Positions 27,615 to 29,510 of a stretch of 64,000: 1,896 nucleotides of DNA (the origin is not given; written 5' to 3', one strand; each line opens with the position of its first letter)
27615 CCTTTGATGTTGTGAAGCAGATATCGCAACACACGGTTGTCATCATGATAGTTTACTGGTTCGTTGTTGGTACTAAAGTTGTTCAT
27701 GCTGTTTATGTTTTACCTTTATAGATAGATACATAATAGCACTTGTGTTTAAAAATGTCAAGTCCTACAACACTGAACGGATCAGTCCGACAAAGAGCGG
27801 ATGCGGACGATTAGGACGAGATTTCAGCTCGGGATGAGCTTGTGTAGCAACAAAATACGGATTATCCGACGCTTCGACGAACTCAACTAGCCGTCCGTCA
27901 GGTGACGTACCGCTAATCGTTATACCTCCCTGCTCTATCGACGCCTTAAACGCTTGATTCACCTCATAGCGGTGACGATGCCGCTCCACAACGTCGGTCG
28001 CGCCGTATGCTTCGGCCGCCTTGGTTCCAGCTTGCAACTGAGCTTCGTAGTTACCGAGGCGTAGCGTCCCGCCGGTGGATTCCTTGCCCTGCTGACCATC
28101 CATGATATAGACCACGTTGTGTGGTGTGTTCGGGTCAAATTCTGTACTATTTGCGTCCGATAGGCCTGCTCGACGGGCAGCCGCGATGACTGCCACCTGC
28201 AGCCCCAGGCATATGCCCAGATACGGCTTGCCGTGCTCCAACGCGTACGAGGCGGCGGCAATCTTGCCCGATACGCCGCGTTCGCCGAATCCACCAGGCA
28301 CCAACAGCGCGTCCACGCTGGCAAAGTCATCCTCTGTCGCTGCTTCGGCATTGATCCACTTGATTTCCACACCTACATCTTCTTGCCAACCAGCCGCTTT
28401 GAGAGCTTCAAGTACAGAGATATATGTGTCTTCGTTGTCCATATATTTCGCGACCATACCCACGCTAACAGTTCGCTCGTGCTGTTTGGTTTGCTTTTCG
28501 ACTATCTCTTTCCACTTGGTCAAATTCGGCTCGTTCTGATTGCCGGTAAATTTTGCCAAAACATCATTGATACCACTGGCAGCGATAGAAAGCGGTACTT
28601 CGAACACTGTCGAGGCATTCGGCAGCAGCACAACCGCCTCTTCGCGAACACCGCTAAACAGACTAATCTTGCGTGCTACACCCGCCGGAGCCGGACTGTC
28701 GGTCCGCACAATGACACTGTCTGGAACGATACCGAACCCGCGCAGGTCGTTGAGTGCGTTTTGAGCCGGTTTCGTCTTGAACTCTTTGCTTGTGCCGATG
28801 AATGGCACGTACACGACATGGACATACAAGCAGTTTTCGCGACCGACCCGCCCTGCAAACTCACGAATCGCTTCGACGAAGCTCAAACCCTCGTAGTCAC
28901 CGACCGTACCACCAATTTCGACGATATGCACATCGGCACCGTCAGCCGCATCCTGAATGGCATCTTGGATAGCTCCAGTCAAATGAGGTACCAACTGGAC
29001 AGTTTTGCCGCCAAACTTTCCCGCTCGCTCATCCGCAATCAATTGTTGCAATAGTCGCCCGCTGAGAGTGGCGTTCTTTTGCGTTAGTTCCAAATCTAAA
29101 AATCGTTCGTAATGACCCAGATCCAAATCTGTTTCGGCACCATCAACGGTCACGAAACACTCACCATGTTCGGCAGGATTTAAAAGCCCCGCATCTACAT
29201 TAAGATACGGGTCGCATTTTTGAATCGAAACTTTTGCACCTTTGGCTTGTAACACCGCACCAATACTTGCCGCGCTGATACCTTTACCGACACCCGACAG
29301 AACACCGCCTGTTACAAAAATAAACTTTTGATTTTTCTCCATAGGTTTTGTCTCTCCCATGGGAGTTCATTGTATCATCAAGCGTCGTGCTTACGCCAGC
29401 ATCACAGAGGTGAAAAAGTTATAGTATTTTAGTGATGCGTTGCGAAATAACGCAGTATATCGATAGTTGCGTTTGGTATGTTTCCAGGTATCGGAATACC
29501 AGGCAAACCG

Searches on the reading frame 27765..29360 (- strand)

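Call 84: search_protein_families(library=pfam, proteins=[window:27765-29360:-], max_evalue=0.001)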
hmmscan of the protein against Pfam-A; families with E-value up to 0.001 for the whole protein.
window:27765-29360:- (531 aa): 4 families
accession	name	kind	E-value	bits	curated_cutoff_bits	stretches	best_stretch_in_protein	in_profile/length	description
PF06418.20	CTP_synth_N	-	1.5e-101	339.7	26.1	1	12-270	1-261/265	CTP synthase N-terminus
PF00117.34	GATase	-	4.2e-34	118.3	22.8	1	311-527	4-188/190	Glutamine amidotransferase class-I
PF07722.19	Peptidase_C26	-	1.8e-05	25.1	20.5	1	368-511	96-219/219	Peptidase C26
PF01656.29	CbiA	-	0.00091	19.6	25.4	0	22-272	8-66/125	CobQ/CobB/MinD/ParA nucleotide binding domain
